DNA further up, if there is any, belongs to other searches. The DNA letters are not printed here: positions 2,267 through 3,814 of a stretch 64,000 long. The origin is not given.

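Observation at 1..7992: Seven-gene minus-strand operon TetR / FadN-like / thiolase / M24 hydrolase / SDR / HBD-like / Old Yellow Enzyme: a second, differently composed ring-reduction and cleavage set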

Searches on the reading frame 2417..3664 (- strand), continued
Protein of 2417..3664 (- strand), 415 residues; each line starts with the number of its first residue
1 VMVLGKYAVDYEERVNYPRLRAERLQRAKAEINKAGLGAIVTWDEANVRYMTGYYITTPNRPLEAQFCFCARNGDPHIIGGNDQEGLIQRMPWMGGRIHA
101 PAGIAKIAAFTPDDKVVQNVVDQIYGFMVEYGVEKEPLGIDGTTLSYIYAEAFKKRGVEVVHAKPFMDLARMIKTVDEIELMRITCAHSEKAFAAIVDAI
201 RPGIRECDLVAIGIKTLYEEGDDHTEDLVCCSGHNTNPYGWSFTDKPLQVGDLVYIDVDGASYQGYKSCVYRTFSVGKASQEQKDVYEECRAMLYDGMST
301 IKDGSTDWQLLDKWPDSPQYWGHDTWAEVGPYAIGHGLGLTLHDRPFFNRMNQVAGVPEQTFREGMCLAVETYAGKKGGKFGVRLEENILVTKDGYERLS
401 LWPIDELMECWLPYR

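Call 18: find_encoding_contigs(protein=P0109, flank=10000, max_places=2)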
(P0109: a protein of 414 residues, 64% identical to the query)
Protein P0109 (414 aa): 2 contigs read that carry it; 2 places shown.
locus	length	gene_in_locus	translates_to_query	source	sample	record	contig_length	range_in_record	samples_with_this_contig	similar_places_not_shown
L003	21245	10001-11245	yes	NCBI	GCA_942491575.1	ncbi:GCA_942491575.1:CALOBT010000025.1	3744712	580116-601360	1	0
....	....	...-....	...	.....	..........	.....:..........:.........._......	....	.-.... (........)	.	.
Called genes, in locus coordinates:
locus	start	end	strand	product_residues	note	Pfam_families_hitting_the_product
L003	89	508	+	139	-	PF01475:FUR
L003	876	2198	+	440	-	PF01654:Cyt_bd_oxida_I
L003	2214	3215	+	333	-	PF02322:Cyt_bd_oxida_II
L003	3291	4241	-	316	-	-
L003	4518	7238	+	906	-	PF03699:UPF0182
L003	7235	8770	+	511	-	PF02446:Glyco_hydro_77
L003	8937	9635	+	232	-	PF00440:TetR_N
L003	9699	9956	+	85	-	-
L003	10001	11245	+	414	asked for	PF01321:Creatinase_N (weak), PF00557:Peptidase_M24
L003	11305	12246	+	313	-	PF01210:NAD_Gly3P_dh_N, PF02737:3HCDH_N, PF03446:NAD_binding_2 (weak), PF00725:3HCDH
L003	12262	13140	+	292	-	PF05853:BKACE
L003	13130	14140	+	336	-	PF01144:CoA_trans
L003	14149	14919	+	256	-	PF01144:CoA_trans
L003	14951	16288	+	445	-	PF04015:DUF362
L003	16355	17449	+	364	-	PF14697:Fer4_21 (faint), PF12838:Fer4_7 (weak), PF13187:Fer4_9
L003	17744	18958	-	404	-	-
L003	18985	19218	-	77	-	-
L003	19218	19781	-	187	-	PF08207:EFP_N, PF01132:EFP, PF09285:Elong-fact-P_C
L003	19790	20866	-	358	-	PF01321:Creatinase_N, PF00557:Peptidase_M24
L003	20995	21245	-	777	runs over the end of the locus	PF00672:HAMP, PF00512:HisKA, PF02518:HATPase_c, PF00072:Response_reg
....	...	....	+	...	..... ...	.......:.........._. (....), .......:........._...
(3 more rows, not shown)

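Call 20: search_solved_structures(query=A1, max_evalue=0.00001, show_alignments=3)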
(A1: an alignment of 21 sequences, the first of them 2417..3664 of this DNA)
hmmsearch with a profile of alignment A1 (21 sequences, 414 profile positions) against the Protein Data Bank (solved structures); distinct sequences matched with E-value up to 0.00001: 106 (the best 60 are shown).
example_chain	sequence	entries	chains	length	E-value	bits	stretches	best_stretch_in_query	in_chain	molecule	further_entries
1pv9_A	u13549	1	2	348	3.9e-33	118.1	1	121-400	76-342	Xaa-Pro dipeptidase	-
1wy2_A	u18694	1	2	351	3.5e-30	108.4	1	135-400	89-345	Xaa-Pro dipeptidase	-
3q6d_A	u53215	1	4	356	4.5e-30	108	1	118-406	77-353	Proline dipeptidase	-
5cdl_A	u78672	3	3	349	4.8e-29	104.7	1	163-400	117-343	Proline dipeptidase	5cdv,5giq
5giu_A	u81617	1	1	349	4.8e-29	104.6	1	163-400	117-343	Proline dipeptidase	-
4s01_A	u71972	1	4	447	7.1e-29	104.1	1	13-405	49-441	Peptidase M24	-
4s00_A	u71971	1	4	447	8.1e-29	103.9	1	13-405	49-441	Peptidase M24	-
4rzy_A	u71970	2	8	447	8.5e-29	103.8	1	13-405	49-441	Peptidase M24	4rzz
2zsg_A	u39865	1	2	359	1.6e-24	89.8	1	163-402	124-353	Aminopeptidase P, putative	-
4b28_A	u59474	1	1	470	6.1e-23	84.6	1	16-404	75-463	METALLOPEPTIDASE, FAMILY M24, PUTATIVE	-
4rgz_A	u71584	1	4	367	5.6e-21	78.1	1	133-396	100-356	Xaa-Pro aminopeptidase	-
4fkc_A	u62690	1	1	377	5.9e-21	78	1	133-396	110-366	Xaa-Pro aminopeptidase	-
5cnx_A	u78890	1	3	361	1.5e-20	76.7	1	134-406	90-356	Aminopeptidase YpdF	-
7k3u_A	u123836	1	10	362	5.3e-20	74.9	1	156-400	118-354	Aminopeptidase P family protein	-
7n02_A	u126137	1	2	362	1e-19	73.9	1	156-400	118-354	Aminopeptidase P family protein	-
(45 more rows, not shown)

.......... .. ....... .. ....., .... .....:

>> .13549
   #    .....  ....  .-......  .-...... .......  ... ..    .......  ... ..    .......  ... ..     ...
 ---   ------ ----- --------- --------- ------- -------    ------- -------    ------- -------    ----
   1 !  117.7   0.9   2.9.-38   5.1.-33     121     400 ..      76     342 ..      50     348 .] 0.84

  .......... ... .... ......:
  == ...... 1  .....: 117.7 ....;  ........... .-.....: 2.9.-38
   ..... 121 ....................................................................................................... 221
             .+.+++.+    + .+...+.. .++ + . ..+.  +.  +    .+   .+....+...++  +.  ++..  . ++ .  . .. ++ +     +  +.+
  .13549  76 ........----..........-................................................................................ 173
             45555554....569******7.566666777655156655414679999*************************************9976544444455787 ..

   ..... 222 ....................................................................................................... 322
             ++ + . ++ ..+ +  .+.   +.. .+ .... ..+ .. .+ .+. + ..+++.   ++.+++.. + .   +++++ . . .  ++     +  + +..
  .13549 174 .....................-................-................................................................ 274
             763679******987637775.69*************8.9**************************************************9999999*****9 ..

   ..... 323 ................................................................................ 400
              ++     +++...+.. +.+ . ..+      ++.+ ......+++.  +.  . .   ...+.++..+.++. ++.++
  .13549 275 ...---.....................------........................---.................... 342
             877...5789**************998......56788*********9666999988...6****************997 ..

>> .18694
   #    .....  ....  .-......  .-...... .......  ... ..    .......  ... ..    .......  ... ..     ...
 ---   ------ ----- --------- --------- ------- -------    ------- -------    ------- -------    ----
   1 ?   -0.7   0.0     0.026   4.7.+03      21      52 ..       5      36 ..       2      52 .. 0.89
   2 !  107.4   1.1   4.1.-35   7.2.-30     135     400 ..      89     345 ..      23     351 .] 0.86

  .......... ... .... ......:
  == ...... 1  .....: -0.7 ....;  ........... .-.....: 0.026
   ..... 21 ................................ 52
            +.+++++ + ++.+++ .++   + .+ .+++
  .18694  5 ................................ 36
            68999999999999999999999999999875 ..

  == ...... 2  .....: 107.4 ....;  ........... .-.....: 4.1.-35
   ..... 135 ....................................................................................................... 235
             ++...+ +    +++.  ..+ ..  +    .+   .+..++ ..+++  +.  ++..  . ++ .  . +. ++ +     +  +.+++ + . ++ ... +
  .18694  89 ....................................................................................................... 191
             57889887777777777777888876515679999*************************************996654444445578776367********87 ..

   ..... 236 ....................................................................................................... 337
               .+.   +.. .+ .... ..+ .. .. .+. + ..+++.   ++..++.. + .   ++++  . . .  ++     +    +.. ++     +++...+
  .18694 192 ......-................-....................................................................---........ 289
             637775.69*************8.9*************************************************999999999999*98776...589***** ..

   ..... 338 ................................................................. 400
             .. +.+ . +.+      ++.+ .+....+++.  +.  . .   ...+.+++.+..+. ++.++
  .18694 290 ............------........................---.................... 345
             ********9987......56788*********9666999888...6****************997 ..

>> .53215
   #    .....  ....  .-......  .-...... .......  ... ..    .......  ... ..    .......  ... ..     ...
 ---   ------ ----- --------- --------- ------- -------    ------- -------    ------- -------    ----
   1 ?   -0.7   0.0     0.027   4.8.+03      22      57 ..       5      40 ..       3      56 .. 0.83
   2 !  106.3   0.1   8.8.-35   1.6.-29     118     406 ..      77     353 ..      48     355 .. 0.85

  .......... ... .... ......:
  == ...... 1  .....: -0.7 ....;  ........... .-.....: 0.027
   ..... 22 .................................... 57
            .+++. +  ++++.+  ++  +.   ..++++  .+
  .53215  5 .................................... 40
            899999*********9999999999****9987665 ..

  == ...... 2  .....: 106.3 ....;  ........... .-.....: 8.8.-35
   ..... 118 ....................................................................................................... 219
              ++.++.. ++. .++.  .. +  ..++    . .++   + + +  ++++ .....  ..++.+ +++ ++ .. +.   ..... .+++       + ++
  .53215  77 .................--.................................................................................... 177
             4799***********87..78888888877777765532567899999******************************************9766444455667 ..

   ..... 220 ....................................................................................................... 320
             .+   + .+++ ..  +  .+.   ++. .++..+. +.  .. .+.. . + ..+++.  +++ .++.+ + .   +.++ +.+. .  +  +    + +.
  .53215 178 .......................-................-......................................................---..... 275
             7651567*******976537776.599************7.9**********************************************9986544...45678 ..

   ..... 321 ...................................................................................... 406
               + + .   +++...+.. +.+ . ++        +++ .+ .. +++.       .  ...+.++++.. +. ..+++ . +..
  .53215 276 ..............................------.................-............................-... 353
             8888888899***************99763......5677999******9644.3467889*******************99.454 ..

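Call 21: find_related_loci(query=A1, collection=genome_contigs, flank=10000)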
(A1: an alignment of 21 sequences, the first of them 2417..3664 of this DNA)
Query A1 (415 aa) in genome_contigs; peptide patterns used: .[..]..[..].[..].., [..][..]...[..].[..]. (x = any residue, [..] = any of these).
201 stretches matched a pattern; 111 encode a relative of the query (tblastn E <= 1e-3); the best 80 are kept; 79 distinct loci.
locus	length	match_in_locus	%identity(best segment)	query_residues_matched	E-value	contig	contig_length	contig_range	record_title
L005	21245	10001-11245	92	1-415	0e+0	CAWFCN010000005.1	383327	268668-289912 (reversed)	MAG: uncultured Actinomycetes bacterium isolate MFD04716.bin.1.353 genome assembly, contig: contig_26317, whole genome s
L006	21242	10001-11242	91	1-414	0e+0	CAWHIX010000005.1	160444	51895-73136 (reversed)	MAG: uncultured Actinomycetes bacterium isolate MFD02979.bin.1.202 genome assembly, contig: contig_153106, whole genome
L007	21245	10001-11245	93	1-415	0e+0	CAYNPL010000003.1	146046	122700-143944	MAG TPA_asm: uncultured Gaiellales bacterium isolate binchicken_co274_173 genome assembly, contig: NODE_212_length_14604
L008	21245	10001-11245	91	1-415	0e+0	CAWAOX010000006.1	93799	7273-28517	MAG: uncultured Actinomycetota bacterium isolate MFD02979.bin.1.129 genome assembly, contig: contig_129995, whole genome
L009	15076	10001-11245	90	1-415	0e+0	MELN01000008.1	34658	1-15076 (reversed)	MAG: Actinobacteria bacterium RBG_16_64_13 RBG_16_scaffold_12375, whole genome shotgun sequence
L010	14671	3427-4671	90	1-415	0e+0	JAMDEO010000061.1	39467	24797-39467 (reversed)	MAG: Actinomycetota bacterium isolate FK_Sedi_B_Bin.10 NODE_2834_length_39467_cov_2.26154, whole genome shotgun sequence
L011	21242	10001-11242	90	2-415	0e+0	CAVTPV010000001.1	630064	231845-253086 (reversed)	MAG: uncultured Actinomycetota bacterium isolate MFD00905.bin.2.193 genome assembly, contig: contig_12090, whole genome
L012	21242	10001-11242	89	2-415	0e+0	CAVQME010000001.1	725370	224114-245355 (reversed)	MAG: uncultured Actinomycetes bacterium isolate MFD00032.bin.1.257 genome assembly, contig: contig_14562, whole genome s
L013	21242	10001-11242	87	2-415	0e+0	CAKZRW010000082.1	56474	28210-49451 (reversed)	MAG TPA_asm: uncultured actinobacterium isolate SRR5214706_bin.117_CONCOCT_v1.1_MAG genome assembly, contig: ERZ1744544.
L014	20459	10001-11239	88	2-414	0e+0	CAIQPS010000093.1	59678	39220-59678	MAG: uncultured actinobacterium isolate LaPlata_bin-3933 genome assembly, contig: bin-3933:093/169, whole genome shotgun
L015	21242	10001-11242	86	2-415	0e+0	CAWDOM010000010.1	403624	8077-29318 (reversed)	MAG: uncultured Actinomycetota bacterium isolate MFD04716.bin.2.261 genome assembly, contig: contig_60472, whole genome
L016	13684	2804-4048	83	1-415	0e+0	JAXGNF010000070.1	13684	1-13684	MAG: Thermoleophilia bacterium isolate AnMBR.bin25 bin25_70, whole genome shotgun sequence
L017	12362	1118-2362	83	1-415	0e+0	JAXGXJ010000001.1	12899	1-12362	MAG: Thermoleophilia bacterium isolate AnMBR.bin488 bin488_1, whole genome shotgun sequence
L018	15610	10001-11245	80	1-415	0e+0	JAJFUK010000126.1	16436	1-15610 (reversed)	MAG: Actinomycetes bacterium isolate bin.430 k141_4290868, whole genome shotgun sequence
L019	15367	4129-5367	77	2-414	0e+0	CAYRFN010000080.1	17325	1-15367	MAG TPA_asm: uncultured Desulfobacteraceae bacterium isolate SRP323688_co1_105 genome assembly, contig: NODE_5332_length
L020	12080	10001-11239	77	2-414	0e+0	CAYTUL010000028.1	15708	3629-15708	MAG TPA_asm: uncultured Desulfobacteraceae bacterium isolate SRP323688_co1_193 genome assembly, contig: NODE_5982_length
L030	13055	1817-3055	67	3-415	0e+0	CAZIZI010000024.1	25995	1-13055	MAG TPA_asm: uncultured Thermodesulfobacteriota bacterium isolate SRP104967_co1_28 genome assembly, contig: NODE_618_len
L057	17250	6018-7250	58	2-414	4e-171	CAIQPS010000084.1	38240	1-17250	MAG: uncultured actinobacterium isolate LaPlata_bin-3933 genome assembly, contig: bin-3933:084/169, whole genome shotgun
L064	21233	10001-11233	57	2-414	2e-165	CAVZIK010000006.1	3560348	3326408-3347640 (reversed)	MAG: uncultured Actinomycetes bacterium isolate MFD02416.bin.1.65 genome assembly, contig: contig_18476, whole genome sh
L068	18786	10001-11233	56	2-414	7e-164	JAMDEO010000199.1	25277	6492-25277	MAG: Actinomycetota bacterium isolate FK_Sedi_B_Bin.10 NODE_6337_length_25277_cov_2.50879, whole genome shotgun sequence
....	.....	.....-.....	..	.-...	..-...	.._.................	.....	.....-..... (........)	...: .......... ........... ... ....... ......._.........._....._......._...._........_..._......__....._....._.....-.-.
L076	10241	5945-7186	55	1-414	1e-153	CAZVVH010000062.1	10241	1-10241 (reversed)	MAG TPA_asm: uncultured Oscillospiraceae bacterium isolate SRP222994_co1_165 genome assembly, contig: NODE_13871_length_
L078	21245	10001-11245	55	1-414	9e-151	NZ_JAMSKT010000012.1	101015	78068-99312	Clostridium caldaquaticum strain SYSU GA19001 NODE_12_length_101015_cov_4.092820, whole genome shotgun sequence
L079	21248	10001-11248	53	1-414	2e-144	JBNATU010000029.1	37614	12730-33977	MAG: Moorellaceae bacterium isolate Kamch4342-3A-MB-01 bin2.fa-29, whole genome shotgun sequence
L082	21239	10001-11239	51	4-414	2e-135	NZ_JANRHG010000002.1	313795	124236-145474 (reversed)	Neomoorella sulfitireducens strain SLA38 2, whole genome shotgun sequence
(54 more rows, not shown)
